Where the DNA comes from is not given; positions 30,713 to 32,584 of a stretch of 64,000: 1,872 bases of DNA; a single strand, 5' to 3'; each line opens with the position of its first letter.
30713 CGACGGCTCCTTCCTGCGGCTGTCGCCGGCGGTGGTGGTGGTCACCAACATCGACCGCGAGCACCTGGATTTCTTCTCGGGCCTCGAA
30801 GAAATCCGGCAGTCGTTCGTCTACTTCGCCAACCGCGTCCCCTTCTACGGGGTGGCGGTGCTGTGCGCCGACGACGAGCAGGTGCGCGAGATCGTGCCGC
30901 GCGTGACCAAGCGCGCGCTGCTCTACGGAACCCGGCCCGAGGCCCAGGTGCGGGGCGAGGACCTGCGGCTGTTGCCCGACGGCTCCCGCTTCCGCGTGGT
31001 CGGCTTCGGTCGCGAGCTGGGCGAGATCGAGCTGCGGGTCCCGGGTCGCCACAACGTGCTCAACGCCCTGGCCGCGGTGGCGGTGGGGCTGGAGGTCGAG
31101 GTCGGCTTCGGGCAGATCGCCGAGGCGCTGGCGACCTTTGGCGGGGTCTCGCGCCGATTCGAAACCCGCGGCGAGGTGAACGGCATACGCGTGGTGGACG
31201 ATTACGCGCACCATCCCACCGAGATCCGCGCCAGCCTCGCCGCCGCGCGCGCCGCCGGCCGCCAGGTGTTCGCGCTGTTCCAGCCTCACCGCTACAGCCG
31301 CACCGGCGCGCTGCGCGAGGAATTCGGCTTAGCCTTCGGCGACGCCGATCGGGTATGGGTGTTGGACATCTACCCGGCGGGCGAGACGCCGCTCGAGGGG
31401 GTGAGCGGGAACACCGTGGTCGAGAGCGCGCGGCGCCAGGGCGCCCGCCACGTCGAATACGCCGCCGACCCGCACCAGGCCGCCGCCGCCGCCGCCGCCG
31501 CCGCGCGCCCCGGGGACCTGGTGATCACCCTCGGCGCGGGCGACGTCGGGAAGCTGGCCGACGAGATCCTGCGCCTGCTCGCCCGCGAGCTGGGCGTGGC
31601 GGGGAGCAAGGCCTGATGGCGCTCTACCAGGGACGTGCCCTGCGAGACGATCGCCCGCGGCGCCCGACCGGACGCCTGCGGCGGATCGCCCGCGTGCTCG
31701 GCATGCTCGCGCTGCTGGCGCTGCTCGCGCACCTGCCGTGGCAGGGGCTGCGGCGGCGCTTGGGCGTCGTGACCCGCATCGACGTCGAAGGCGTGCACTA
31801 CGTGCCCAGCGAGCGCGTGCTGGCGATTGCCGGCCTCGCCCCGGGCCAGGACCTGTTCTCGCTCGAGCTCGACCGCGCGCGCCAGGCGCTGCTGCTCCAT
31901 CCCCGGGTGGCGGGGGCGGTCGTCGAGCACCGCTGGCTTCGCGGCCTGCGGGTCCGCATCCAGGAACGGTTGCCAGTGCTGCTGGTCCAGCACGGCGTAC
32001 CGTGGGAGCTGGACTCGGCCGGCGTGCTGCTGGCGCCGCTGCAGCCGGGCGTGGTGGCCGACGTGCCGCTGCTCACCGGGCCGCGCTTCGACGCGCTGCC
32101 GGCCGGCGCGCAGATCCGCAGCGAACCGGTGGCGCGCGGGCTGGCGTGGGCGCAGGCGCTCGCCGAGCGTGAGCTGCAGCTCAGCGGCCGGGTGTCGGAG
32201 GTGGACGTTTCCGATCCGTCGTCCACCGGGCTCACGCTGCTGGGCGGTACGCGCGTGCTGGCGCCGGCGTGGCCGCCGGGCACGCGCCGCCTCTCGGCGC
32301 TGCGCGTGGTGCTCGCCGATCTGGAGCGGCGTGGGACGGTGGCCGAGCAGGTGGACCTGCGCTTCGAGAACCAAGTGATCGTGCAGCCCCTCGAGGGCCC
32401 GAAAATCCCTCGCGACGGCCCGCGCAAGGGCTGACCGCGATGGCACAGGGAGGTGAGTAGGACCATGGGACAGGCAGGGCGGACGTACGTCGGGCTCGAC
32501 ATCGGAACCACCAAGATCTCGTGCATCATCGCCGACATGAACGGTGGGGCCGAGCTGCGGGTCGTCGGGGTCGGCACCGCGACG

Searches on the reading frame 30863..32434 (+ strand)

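Call 29: search_protein_families(library=pfam, proteins=[window:30863-32434:+], max_evalue=0.0001)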
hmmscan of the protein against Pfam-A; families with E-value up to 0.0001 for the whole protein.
window:30863-32434:+ (523 aa): 1 family
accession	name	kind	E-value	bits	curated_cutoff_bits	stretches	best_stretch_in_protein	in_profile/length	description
PF08478.15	POTRA_1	-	3.2e-11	43.8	23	1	304-369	4-69/69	POTRA domain, FtsQ-type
